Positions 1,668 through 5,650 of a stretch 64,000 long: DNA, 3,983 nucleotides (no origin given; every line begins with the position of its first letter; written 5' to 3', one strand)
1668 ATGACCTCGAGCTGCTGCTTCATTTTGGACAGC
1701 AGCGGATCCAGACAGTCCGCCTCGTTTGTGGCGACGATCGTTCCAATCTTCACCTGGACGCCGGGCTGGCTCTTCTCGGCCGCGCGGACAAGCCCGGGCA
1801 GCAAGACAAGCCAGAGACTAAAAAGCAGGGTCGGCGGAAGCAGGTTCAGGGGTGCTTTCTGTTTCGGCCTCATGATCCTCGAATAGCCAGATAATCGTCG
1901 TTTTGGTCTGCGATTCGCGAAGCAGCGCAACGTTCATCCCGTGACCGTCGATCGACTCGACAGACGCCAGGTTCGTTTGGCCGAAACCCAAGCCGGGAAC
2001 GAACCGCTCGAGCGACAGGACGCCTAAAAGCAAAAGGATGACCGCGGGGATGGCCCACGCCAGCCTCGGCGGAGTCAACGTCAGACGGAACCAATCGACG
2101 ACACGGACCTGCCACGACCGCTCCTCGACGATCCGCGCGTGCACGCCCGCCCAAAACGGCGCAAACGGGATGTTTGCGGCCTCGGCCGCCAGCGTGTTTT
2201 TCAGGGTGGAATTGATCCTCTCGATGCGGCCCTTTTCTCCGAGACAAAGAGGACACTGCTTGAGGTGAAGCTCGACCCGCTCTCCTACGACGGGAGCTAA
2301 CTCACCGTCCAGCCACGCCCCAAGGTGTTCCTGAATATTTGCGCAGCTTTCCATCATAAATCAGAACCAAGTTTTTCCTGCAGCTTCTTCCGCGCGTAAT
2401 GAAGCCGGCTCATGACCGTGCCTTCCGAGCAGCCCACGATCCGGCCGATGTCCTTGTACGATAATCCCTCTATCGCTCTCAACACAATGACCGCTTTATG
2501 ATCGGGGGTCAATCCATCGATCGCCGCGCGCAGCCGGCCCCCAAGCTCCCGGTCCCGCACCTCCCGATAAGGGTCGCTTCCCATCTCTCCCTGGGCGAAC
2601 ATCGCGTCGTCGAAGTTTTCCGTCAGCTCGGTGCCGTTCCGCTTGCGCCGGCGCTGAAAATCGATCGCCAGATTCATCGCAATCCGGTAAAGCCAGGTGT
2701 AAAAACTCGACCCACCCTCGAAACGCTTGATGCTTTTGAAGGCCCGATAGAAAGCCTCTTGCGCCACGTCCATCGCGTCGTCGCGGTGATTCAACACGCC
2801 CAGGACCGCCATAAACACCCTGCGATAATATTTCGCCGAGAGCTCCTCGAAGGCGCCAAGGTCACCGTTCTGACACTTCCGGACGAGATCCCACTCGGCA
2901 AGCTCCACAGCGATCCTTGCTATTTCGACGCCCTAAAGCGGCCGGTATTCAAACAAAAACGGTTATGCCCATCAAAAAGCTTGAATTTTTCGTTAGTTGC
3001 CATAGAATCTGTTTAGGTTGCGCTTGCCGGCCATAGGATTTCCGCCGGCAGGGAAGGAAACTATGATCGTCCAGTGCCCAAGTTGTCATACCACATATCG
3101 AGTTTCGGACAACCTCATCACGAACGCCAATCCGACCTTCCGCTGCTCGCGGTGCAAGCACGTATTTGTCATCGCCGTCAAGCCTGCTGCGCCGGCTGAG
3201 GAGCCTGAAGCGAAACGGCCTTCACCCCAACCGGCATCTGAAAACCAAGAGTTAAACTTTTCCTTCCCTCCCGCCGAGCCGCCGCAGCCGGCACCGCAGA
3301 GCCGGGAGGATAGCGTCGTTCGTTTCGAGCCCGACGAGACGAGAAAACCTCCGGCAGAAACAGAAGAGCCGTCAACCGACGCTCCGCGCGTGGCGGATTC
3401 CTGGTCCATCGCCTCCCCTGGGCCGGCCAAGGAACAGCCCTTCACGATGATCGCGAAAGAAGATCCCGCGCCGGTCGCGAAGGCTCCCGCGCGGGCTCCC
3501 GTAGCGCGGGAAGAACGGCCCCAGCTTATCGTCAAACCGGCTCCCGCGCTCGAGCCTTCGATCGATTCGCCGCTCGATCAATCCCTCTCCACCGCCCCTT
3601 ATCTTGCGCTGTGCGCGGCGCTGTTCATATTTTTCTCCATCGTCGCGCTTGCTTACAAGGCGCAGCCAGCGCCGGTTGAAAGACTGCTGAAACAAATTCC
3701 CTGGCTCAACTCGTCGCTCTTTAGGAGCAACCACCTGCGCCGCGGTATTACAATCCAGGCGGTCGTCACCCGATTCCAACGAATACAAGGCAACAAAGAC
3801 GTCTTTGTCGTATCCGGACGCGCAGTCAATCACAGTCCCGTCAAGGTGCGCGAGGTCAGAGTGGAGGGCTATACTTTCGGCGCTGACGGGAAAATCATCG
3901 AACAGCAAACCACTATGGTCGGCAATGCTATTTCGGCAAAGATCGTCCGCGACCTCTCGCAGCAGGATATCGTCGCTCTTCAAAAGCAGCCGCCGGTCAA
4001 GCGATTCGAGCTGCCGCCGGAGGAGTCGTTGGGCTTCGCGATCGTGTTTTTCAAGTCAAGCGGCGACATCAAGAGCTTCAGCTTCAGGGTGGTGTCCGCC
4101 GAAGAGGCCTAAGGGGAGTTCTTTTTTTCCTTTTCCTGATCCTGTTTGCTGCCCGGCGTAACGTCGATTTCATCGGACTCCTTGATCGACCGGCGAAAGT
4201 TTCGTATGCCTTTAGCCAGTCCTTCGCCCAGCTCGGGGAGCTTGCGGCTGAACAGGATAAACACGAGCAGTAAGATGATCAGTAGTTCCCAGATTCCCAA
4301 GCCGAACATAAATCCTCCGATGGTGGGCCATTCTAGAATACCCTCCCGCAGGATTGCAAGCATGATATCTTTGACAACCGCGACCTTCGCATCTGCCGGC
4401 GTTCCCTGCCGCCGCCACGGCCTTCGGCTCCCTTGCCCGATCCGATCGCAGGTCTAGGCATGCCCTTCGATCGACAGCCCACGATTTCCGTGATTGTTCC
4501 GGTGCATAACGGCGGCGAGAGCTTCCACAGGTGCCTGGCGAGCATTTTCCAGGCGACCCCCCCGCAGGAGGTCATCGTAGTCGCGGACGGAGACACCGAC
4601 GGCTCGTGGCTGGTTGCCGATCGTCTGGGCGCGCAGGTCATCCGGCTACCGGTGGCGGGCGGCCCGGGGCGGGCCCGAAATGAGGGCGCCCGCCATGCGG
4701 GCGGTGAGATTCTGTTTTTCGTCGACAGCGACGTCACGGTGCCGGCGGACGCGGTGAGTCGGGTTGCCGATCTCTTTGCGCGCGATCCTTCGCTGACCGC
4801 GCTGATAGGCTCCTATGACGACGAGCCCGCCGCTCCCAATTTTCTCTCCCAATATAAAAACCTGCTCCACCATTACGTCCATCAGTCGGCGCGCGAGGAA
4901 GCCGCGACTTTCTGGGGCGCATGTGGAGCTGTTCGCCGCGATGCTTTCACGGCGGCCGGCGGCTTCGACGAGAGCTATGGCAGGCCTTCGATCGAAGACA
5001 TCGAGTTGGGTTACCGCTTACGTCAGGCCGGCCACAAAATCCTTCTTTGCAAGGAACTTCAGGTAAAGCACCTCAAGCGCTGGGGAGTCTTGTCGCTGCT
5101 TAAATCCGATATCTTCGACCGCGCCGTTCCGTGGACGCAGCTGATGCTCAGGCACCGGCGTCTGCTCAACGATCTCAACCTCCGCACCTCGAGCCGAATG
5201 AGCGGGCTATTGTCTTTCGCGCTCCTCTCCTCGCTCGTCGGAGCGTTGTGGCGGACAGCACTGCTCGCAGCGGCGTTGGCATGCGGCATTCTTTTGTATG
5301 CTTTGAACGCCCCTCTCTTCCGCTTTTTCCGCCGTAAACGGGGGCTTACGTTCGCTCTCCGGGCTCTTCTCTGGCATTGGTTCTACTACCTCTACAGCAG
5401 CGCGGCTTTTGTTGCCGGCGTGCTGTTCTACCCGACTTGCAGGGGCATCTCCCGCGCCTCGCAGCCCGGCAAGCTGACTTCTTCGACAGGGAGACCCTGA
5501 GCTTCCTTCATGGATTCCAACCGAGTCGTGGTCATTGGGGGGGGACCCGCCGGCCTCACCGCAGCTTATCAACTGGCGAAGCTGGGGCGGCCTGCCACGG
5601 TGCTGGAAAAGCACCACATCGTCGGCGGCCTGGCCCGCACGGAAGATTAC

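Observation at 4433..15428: Glycoconjugate-modification locus: GT2, FAD oxidoreductase, duplicated PaaK-like adenylating enzymes around a sulfotransferase, GT4, PMT/TPR membrane protein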

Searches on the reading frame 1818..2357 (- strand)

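Call 20: search_protein_families(library=pfam, proteins=[window:1818-2357:-], max_evalue=0.00001)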
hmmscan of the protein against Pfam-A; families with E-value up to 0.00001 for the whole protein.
window:1818-2357:- (179 aa): 1 family
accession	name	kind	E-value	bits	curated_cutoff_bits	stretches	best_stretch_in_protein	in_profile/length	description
PF13490.11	zf-HC2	-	5.8e-09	36.3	22.2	1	5-38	1-34/35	Putative zinc-finger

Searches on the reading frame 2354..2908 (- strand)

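Call 20: search_protein_families(library=pfam, proteins=[window:2354-2908:-], max_evalue=0.00001)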
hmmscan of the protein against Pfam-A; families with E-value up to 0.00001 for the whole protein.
window:2354-2908:- (184 aa): 4 families
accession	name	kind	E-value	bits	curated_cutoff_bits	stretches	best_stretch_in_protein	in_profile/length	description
PF04542.20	Sigma70_r2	-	1.5e-16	60.3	24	1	25-90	3-70/71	Sigma-70 region 2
PF08281.18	Sigma70_r4_2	-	4.6e-16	58.6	25.7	1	125-176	3-54/54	Sigma-70, region 4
PF04545.22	Sigma70_r4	-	1.3e-13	50.7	24.1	1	129-178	1-50/50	Sigma-70, region 4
PF07638.17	Sigma70_ECF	-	1e-11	45.6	21.1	1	8-180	7-183/185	ECF sigma factor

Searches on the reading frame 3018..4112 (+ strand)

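Call 20: search_protein_families(library=pfam, proteins=[window:3018-4112:+], max_evalue=0.00001)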
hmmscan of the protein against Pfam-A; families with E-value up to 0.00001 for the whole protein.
window:3018-4112:+ (364 aa): 2 families
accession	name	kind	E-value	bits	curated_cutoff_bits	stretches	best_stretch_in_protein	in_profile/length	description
PF13717.11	Zn_ribbon_4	-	1e-11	45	30.3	1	16-50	1-35/36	zinc-ribbon domain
PF13719.11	Zn_ribbon_5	-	7.7e-09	35.6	29.3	1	16-51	1-36/37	zinc-ribbon domain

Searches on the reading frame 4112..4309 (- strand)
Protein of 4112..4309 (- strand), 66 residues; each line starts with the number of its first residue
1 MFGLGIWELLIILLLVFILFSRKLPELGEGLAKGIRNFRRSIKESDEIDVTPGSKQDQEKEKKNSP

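Call 92: search_protein_families(library=pfam, proteins=[window:4112-4309:-], max_evalue=0.1)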
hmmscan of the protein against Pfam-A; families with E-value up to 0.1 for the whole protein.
seq(66 aa): 1 family
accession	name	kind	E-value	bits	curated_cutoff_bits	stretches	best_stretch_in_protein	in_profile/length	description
PF02416.21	TatA_B_E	-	1.6e-11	43.7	21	1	4-48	1-46/53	mttA/Hcf106 family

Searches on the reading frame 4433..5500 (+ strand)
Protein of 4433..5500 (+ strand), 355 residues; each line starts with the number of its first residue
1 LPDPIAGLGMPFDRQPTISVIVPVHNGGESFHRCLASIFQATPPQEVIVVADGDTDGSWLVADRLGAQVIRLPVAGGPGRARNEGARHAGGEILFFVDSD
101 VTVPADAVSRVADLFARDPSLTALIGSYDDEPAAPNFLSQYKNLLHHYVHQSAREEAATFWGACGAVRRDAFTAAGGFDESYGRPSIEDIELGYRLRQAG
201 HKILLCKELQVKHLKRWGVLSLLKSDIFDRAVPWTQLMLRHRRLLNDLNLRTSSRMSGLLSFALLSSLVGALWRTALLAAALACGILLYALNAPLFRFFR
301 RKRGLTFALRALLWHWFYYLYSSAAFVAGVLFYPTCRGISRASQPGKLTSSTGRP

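Call 4: search_protein_families(library=pfam, proteins=[window:4433-5500:+], max_evalue=0.01)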
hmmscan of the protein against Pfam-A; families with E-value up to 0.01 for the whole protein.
window:4433-5500:+ (355 aa): 6 families
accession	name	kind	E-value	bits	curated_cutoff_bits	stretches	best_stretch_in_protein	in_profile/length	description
PF00535.33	Glycos_transf_2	-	2e-25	90.1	23.3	1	19-172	1-164/168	Glycosyl transferase family 2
PF13641.12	Glyco_tranf_2_3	-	5.3e-15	56.5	27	1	16-215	1-213/230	Glycosyltransferase like family 2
PF13632.12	Glyco_trans_2_3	-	9.6e-12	45.6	27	1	95-313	3-183/198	Glycosyl transferase family group 2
PF10111.15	Glyco_tranf_2_2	-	1e-10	42.1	27.3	1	19-201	1-204/276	Glycosyltransferase like family 2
PF13506.12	Glyco_transf_21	-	5.9e-09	36.1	21.7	1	86-213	26-154/174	Glycosyl transferase family 21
PF02709.20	Glyco_transf_7C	-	0.0019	18.2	23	1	153-206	12-65/78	N-terminal domain of galactosyltransferase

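Call 5: search_protein_families(library=ncbifam, proteins=[window:4433-5500:+], max_evalue=0.01)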
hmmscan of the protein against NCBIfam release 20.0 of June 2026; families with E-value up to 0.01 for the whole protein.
window:4433-5500:+ (355 aa): 17 families
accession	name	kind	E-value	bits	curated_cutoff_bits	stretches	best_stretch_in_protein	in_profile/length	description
TIGR03965.1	mycofact_glyco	equivalog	5.9e-27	94.7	280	1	11-285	69-347/467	mycofactocin biosynthesis glycosyltransferase MftF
NF041875.1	EPS_EpsD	equivalog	1.7e-25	90.2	370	1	18-213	1-206/325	exopolysaccharide biosynthesis glycosyltransferase EpsD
TIGR04283.1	glyco_like_mftF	equivalog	2.6e-21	76.2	182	1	18-224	1-196/221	TIGR04283 family arsenosugar biosynthesis glycosyltransferase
NF007482.0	PRK10073.1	equivalog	8.7e-13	48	423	1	15-110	5-105/334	glycosyltransferase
NF050819.1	PolSacchBiosHfsG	equivalog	1.9e-11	43.7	500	1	15-286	11-281/302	polysaccharide biosynthesis protein HfsG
TIGR03111.1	glyc2_xrt_Gpos1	hypoth_equivalog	5.4e-10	38.6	363.95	1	14-150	47-188/439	TIGR03111 family XrtG-associated glycosyltransferase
TIGR03937.1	PgaC_IcaA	equivalog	6.8e-10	38.5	422.3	1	12-126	41-161/407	poly-beta-1,6-N-acetyl-D-glucosamine synthase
TIGR03472.1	HpnI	equivalog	4e-09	35.8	310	1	88-318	124-346/373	bacteriohopanetetrol glucosamine biosynthesis glycosyltransferase HpnI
NF038299.1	EPS_HpsN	equivalog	5.9e-09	35.3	425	1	16-127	1-118/317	hormogonium polysaccharide biosynthesis glycosyltransferase HpsN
TIGR03469.1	HpnB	hypoth_equivalog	2.3e-08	33.5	379.25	1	15-312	43-356/386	hopene-associated glycosyltransferase HpnB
NF041394.1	GtaseAglG_Halo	equivalog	2e-07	30.6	440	1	19-213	4-215/304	glucosyl-dolichyl phosphate glucuronosyltransferase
TIGR04242.1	nodulat_NodC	equivalog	1.7e-06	27.3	550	1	11-130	43-170/395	chitooligosaccharide synthase NodC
NF010496.0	PRK13915.1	equivalog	9e-06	25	262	1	15-111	30-138/307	glucosyl-3-phosphoglycerate synthase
NF058614.1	PPMAGASynPpgS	equivalog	1.4e-05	24.6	370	1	20-114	4-94/226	polyprenyl-phospho-N-acetylgalactosaminyl synthase PpgS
NF047683.1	TeichurnBiosyTuaG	equivalog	2.7e-05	24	400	1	14-109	4-105/252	teichuronic acid biosynthesis protein TuaG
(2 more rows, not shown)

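Call 62: search_solved_structures(query=window:4433-5500:+, max_evalue=0.001)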
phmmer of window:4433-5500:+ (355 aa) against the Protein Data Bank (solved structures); distinct sequences matched with E-value up to 0.001: 13.
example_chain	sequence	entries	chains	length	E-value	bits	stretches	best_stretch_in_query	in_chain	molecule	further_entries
5hea_A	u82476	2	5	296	9e-10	41.3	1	13-103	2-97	Putative glycosyltransferase (GalT1)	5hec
6yv7_B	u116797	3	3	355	8.1e-08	34.8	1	15-185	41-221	Glycosyl transferase, family 2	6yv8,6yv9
6yv7_A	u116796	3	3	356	1e-07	34.5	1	15-185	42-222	Glycosyl transferase, family 2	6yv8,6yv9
6p61_A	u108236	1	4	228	1.3e-07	34.2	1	14-140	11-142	Glycosyltransferase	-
2z87_A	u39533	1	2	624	1.8e-06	30.4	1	13-127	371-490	Chondroitin synthase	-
2z86_A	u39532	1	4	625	1.9e-06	30.4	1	13-127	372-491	Chondroitin synthase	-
5tze_C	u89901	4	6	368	5.7e-06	28.8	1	18-110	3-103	Glycosyl transferase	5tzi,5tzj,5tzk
5tz8_A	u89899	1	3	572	1.2e-05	27.7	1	18-110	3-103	Glycosyl transferase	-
6h1j_A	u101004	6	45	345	3.2e-05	26.3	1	11-130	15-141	Probable ss-1,3-N-acetylglucosaminyltransferase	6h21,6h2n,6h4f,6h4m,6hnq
3bcv_A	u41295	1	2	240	4e-05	26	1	16-109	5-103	Putative glycosyltransferase protein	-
8vh7_A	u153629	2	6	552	6.6e-05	25.3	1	14-123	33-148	Heparosan synthase B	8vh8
8viw_A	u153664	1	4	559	6.8e-05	25.2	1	14-123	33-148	Heparosan synthase B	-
5mlz_A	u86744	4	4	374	0.00041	22.7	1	15-116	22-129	Dolichol monophosphate mannose synthase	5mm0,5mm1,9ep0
